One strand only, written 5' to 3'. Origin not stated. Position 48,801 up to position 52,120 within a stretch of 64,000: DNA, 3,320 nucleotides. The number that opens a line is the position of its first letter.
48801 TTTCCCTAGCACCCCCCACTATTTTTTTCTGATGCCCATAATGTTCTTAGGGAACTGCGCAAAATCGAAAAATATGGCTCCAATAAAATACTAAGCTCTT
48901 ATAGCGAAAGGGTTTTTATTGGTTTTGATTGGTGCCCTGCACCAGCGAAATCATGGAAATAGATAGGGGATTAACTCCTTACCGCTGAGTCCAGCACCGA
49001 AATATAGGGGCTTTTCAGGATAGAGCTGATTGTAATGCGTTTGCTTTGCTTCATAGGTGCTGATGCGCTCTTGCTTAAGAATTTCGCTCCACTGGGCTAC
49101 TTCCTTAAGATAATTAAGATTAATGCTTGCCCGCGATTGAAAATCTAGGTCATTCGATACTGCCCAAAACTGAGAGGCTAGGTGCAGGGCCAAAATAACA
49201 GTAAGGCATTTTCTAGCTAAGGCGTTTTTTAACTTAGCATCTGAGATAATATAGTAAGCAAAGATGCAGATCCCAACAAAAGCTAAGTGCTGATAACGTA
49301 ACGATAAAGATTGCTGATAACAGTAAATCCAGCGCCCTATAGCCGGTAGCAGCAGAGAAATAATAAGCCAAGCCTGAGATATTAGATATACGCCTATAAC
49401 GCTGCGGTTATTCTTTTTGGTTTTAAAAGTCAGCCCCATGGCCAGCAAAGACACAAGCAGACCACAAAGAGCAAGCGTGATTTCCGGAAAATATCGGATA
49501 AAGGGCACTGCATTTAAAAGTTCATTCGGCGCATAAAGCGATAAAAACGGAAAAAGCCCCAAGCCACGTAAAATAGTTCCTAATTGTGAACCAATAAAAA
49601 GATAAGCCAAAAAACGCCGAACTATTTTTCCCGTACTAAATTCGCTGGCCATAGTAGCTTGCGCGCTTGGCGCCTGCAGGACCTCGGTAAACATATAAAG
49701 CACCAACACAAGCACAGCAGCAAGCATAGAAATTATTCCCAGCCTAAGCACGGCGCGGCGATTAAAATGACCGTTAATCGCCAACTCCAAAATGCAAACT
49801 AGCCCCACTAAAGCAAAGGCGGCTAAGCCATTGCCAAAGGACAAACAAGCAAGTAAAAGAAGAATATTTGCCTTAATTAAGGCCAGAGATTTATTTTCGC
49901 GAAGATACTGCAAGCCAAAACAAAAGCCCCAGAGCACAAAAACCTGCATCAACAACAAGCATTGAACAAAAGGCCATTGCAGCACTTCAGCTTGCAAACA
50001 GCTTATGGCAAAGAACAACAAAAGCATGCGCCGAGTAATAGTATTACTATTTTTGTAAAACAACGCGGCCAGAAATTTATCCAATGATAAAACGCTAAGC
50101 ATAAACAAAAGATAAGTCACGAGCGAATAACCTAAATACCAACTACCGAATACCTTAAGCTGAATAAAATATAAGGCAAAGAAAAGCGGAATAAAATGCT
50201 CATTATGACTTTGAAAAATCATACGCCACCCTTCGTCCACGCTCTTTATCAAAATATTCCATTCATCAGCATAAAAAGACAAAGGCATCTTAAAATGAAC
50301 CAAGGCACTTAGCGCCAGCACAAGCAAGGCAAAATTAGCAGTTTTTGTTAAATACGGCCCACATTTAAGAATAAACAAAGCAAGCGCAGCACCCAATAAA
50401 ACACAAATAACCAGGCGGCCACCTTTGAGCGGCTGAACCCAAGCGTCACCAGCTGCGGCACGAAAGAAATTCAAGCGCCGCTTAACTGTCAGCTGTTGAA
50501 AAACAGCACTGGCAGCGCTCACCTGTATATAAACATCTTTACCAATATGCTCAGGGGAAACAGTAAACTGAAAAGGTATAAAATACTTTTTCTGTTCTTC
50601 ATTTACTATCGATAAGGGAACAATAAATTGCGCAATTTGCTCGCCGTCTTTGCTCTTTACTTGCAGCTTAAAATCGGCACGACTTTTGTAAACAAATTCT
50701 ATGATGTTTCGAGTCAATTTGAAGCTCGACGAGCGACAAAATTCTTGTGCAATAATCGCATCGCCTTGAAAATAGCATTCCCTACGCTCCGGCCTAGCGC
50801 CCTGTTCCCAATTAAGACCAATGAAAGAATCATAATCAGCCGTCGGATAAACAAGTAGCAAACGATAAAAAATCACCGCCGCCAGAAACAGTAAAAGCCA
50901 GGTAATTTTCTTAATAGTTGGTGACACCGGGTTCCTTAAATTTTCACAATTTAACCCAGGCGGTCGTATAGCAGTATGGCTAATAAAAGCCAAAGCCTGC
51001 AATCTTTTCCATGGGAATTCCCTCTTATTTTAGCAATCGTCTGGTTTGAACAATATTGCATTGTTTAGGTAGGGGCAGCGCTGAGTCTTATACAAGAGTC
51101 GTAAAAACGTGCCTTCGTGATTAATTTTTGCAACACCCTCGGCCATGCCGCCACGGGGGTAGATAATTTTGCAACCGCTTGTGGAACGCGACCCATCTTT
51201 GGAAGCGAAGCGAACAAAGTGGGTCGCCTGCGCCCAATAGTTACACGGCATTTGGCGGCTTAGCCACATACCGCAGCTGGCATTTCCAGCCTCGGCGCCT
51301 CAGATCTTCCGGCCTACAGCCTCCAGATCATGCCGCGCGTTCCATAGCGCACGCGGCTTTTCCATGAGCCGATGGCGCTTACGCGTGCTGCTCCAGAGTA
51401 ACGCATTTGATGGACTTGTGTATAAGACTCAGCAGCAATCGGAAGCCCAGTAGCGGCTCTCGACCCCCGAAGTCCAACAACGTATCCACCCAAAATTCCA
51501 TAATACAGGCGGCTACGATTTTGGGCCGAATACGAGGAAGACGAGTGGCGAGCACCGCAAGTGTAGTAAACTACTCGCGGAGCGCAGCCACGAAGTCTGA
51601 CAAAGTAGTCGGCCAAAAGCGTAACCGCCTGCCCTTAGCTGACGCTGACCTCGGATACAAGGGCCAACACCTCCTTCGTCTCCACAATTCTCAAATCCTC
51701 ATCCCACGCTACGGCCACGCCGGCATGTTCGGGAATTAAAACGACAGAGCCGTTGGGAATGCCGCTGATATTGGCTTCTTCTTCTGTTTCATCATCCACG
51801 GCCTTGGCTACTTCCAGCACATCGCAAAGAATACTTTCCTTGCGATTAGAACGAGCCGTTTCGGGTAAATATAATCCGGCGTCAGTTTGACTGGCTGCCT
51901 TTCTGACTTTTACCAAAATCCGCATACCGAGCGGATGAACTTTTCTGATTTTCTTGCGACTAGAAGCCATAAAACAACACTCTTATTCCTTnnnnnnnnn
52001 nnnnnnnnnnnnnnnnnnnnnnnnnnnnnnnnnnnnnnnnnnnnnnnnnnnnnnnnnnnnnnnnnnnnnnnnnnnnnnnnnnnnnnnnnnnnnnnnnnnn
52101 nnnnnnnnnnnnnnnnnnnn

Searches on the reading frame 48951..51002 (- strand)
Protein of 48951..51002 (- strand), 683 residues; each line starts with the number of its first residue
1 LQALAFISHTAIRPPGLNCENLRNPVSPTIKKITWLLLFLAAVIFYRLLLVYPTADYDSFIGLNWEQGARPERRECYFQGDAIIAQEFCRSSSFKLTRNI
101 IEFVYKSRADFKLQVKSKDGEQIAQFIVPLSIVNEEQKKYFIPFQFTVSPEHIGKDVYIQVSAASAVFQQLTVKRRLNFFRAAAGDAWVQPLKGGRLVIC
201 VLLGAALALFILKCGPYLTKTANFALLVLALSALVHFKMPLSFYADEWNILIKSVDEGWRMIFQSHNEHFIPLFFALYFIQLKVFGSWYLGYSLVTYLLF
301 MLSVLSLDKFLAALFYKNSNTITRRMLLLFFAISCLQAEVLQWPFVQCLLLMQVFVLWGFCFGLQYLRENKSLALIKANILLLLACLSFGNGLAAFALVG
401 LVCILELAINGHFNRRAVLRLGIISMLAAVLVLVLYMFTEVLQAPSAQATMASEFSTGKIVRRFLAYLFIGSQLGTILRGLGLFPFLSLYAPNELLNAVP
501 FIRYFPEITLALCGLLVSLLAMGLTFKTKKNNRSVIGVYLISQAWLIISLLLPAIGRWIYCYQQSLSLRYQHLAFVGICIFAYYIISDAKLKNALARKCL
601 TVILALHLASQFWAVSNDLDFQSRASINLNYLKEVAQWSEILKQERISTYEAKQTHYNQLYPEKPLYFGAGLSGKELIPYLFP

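Call 11: search_protein_families(library=pfam, proteins=[window:48951-51002:-], max_evalue=0.01)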
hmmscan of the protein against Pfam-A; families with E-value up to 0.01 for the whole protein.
window:48951-51002:- (683 aa): 0 families

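Call 31: search_protein_families(library=ncbifam, proteins=[window:48951-51002:-], max_evalue=1)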
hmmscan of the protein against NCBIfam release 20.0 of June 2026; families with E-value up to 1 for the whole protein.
window:48951-51002:- (683 aa): 0 families

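Call 32: search_solved_structures(query=window:48951-51002:-, max_evalue=10)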
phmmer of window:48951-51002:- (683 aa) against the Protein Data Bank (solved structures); distinct sequences matched with E-value up to 10: 0.

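Call 34: find_homologous_proteins(query=window:48951-51002:-)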
Query window:48951-51002:- (683 aa): 6 proteins with E <= 0.001 among 8000 candidates.
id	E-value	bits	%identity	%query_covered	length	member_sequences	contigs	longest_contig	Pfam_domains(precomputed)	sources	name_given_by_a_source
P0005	0.0e+0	1452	100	96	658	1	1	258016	-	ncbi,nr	ncbi:MAG: hypothetical protein IT292_04680 [Deltaproteobacteria bacterium]|nr:hypothetical protein [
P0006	3.4e-46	176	35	52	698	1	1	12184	-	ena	-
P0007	9.0e-40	155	30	63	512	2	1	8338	-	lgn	-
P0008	2.3e-34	137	27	62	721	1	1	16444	-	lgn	-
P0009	4.9e-33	133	24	94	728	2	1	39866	-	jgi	-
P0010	1.0e-32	132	30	65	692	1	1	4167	-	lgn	-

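Call 35: find_encoding_contigs(protein=P0006, flank=8000, max_places=2)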
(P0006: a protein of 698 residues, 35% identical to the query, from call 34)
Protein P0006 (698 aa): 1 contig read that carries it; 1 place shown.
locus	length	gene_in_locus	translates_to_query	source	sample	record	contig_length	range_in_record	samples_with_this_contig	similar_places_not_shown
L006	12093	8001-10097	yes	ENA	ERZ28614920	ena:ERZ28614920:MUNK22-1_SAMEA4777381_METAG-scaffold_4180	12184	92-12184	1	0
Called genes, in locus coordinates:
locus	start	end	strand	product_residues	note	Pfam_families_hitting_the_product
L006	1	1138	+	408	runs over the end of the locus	?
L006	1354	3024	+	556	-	PF13185:GAF_2 (weak), PF00512:HisKA, PF02518:HATPase_c, PF00072:Response_reg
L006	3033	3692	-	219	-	PF00697:PRAI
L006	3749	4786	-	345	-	PF02885:Glycos_trans_3N, PF00591:Glycos_transf_3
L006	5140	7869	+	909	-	PF01839:FG-GAP (faint), PF13517:FG-GAP_3 (faint)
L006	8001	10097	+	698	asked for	-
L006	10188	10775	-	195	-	-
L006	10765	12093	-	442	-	?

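Call 36: find_encoding_contigs(protein=P0009, flank=8000, max_places=2)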
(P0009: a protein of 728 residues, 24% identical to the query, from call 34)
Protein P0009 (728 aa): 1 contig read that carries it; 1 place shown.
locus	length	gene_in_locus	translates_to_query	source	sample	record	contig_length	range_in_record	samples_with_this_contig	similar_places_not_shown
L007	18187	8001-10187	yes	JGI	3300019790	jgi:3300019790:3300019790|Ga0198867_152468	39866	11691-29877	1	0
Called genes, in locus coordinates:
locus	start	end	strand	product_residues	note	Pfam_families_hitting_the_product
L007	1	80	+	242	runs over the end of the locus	-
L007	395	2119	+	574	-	PF01743:PolyA_pol, PF12627:PolyA_pol_RNAbd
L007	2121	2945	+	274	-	-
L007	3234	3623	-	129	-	PF05635:23S_rRNA_IVP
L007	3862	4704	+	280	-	PF02348:CTP_transf_3, PF12804:NTP_transf_3 (weak)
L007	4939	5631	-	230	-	PF14344:DUF4397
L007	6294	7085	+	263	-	PF00072:Response_reg, PF00512:HisKA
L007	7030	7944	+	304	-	PF13512:TPR_18, PF13525:YfiO, PF13174:TPR_6 (faint)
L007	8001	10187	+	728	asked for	-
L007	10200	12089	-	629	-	PF13522:GATase_6, PF13537:GATase_7, PF01380:SIS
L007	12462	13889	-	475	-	PF00483:NTP_transferase, PF01128:IspD (weak), PF12804:NTP_transf_3, PF25084:LbH_EIF2B, PF25087:GMPPB_C (faint), PF25084:LbH_EIF2B (weak), PF00132:Hexapep, PF14602:Hexapep_2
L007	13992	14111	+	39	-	-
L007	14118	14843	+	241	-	-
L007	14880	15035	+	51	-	-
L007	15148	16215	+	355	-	PF13472:Lipase_GDSL_2 (weak)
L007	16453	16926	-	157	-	-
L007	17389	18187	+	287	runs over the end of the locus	PF00669:Flagellin_N, PF00700:Flagellin_C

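Call 37: find_encoding_contigs(protein=P0008, flank=8000, max_places=2)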
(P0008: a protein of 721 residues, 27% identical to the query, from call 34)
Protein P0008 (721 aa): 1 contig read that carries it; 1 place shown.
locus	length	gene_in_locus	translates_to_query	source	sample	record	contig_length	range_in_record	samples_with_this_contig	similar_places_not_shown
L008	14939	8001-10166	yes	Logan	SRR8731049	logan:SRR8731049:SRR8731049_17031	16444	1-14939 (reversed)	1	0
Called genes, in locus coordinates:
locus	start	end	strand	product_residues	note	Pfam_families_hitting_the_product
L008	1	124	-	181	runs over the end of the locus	-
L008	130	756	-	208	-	PF07638:Sigma70_ECF (weak), PF04542:Sigma70_r2, PF08281:Sigma70_r4_2, PF04545:Sigma70_r4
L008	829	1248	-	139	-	-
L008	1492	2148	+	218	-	-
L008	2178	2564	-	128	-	-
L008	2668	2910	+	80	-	-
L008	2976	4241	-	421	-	PF07884:VKOR, PF13462:Thioredoxin_4, PF01323:DSBA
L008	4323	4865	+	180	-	PF00903:Glyoxalase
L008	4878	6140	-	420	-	PF01875:Memo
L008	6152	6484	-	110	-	-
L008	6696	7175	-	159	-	PF22904:NOMO1-like_2nd (weak)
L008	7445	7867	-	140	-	-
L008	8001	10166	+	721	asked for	-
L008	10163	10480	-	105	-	PF13490:zf-HC2 (weak)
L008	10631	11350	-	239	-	PF00072:Response_reg, PF00486:Trans_reg_C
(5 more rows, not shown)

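Call 51: search_protein_families(library=pfam, proteins=[P0006, P0008, P0009, P0010], max_evalue=1)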
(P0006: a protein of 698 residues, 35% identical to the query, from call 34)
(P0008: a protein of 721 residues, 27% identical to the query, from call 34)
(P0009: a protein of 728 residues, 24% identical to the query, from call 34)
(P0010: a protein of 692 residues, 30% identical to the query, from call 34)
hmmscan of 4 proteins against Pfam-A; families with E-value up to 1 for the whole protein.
P0006 (698 aa): 0 families

P0008 (721 aa): 0 families

P0009 (728 aa): 0 families

P0010 (692 aa): 0 families

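Call 75: search_solved_structures(query=A6, max_evalue=10)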
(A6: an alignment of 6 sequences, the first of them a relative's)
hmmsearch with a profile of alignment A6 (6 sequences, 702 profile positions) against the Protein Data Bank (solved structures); distinct sequences matched with E-value up to 10: 2.
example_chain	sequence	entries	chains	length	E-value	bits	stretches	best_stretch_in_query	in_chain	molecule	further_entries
6u8y_N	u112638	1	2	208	1.4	10.5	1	29-71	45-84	NADH dehydrogenase subunit I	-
3axy_C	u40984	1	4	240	1.5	10.4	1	600-685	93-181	14-3-3-like protein GF14-C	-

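Call 90: predict_structure(alignment_id=A6)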
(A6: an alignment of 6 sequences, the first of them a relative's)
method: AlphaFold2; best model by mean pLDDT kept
length: 658 residues; sequences in the alignment: 6
mean_pLDDT: 71.4   pTM: 0.69
mean pLDDT of the five models: 71.4, 64.8, 64.6, 58.2, 54.4
residues with pLDDT >= 90: 70; 70-90: 296; 50-70: 205; < 50: 87
segments of 3 or more residues with pLDDT < 50: 56-59, 160-165, 213-222, 234-244, 313-317, 415-419, 421-426, 460-479, 565-567, 645-647, 650-658
pLDDT, mean of each block of 10 residues (from residue 1): 68 69 61 87 61 54 83 89 85 90 73 79 89 86 72 77 52 81 76 75 75 47 51 49 54 67 67 88 92 84 80 51 85 94 91 91 78 86 80 87 75 53 48 61 65 63 42 49 64 68 61 84 82 62 73 84 60 75 77 59 76 82 73 74 53 38
secondary structure, 60 per line:
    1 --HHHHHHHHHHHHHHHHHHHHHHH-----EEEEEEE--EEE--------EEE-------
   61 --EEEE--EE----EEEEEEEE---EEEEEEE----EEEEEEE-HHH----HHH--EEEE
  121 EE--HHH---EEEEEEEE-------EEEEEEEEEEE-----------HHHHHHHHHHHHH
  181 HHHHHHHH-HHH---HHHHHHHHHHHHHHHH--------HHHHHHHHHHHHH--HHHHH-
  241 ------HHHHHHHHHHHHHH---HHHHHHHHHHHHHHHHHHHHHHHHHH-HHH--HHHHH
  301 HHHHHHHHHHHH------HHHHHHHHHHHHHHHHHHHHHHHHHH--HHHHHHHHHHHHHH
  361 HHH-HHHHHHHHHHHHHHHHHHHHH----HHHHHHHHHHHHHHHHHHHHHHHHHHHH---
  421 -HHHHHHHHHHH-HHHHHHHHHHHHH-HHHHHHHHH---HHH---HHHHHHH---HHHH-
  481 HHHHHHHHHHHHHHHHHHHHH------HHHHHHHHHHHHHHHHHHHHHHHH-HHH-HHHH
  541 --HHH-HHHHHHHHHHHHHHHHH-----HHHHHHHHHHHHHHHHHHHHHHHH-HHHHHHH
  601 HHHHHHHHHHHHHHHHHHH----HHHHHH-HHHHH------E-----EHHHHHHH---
elements in order (helices of 4 or more, strands of 3 or more residues): H3-25 E31-37 E40-42 E51-53 E63-66 E75-82 E86-92 E97-103 E117-122 E131-138 E146-156 H168-188 H196-211 H220-232 H235-239 H247-260 H264-289 H296-312 H319-344 H347-363 H365-385 H390-417 H422-432 H434-446 H448-456 H466-472 H476-479 H481-501 H508-531 H537-540 H547-563 H569-592 H594-619 H624-629 H631-635 H649-655

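Call 92: fold_search(model_id=the predicted structure, library=pdb)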
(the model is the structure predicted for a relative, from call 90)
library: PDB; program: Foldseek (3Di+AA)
matches with E <= 10: 842; with E <= 0.001: 2
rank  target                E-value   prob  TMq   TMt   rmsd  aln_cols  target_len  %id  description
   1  7bvf_A                5.5e-04  0.99  0.24  0.16  26.5       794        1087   12  Cryo-EM structure of Mycobacterium tuberculosis arabinosyltransferase EmbA-EmbB-AcpM2 in complex with ethambutol (released 2020-04-29)
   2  3wak                  6.0e-04  1.00  0.30  0.24  17.9       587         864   13  Crystal structure of the Archaeoglobus fulgidus oligosaccharyltransferase (O29867_ARCFU) in the apo form (released 2013-10-30)
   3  9n9j_I                1.1e-03  1.00  0.33  0.31  16.3       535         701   12  Structure of a GRP94 folding intermediate engaged with a CCDC134- and FKBP11-bound secretory translocon (released 2025-11-19)
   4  7bvh_A                1.4e-03  0.99  0.28  0.20  29.9       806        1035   11  Crystal structure of arabinosyltransferase EmbC2-AcpM2 complex from Mycobacterium smegmatis complexed with di-arabinos (released 2020-04-29)
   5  8pn9_A                1.7e-03  1.00  0.31  0.31  14.3       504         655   12  Structure of human oligosaccharyltransferase OST-A complex bound to NGI-1 (released 2024-05-08)
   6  8agc_A                1.9e-03  1.00  0.31  0.29  16.6       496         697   11  Structure of yeast oligosaccharylransferase complex with lipid-linked oligosaccharide and non-acceptor peptide bound (released 2022-12-07)
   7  7bvc_B                2.8e-03  0.99  0.31  0.21  29.7       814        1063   10  Cryo-EM structure of Mycobacterium smegmatis arabinosyltransferase EmbA-EmbB-AcpM2 in complex with ethambutol (released 2020-04-29)
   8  6s7o_A                4.1e-03  1.00  0.34  0.34  13.5       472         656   12  Cryo-EM structure of human oligosaccharyltransferase complex OST-A (released 2019-12-18)
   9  7bx8_A                4.1e-03  0.98  0.29  0.20  28.4       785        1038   10  Mycobacterium smegmatis arabinosyltransferase complex EmbB2-AcpM2 in symmetric "resting state" (released 2020-05-27)
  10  7bve_A                4.3e-03  0.93  0.22  0.16  26.4       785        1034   12  Cryo-EM structure of Mycobacterium smegmatis arabinosyltransferase EmbC2-AcpM2 in complex with ethambutol (released 2020-04-29)
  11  7oci_F                8.9e-03  1.00  0.29  0.30  14.6       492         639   11  Cryo-EM structure of yeast Ost6p containing oligosaccharyltransferase complex (released 2022-02-16)
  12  1o8p                  9.3e-03  1.00  0.11  0.45   9.7       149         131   13  Unbound structure of CsCBM6-3 from Clostridium stercorarium (released 2003-03-13)
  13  8age_A                9.7e-03  1.00  0.31  0.31  12.8       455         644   10  Structure of yeast oligosaccharylransferase complex with acceptor peptide bound (released 2022-12-07)
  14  6ftg_5                9.7e-03  1.00  0.32  0.33  13.7       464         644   12  Subtomogram average of OST-containing ribosome-translocon complexes from canine rough microsomal membranes (released 2018-03-21)
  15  5f15                  1.0e-02  1.00  0.34  0.40  16.3       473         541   12  Crystal Structure of ArnT from Cupriavidus metallidurans bound to Undecaprenyl phosphate (released 2016-02-17)
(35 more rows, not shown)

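Call 99: search_protein_families(library=pfam, alignment_id=A6, max_evalue=10)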
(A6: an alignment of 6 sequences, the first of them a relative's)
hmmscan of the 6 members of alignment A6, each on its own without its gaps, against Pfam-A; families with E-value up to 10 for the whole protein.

A. member 1, P0005 (658 aa): 0 families

B. families by the number of members that match (of 6 scanned): 1 family
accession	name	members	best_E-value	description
PF14007.11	YtpI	1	4.4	YtpI-like protein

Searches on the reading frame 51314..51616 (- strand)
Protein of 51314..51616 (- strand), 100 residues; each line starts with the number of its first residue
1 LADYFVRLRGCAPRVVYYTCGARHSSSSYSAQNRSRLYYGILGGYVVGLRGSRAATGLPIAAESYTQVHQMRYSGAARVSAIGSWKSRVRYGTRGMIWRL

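Call 31: search_protein_families(library=ncbifam, proteins=[window:51314-51616:-], max_evalue=1)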
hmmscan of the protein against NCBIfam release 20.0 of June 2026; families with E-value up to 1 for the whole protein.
window:51314-51616:- (100 aa): 0 families

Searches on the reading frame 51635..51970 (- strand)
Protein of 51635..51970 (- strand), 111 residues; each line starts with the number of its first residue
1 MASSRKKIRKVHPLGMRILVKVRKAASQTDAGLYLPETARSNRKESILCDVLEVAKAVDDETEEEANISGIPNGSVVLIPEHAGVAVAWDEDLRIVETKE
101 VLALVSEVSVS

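Call 11: search_protein_families(library=pfam, proteins=[window:51635-51970:-], max_evalue=0.01)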
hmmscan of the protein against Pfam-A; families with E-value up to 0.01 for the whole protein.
window:51635-51970:- (111 aa): 1 family
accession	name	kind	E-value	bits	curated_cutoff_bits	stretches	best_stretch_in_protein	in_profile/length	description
PF00166.26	Cpn10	-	7.7e-10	39.1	21.1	1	10-104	1-92/93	Chaperonin 10 Kd subunit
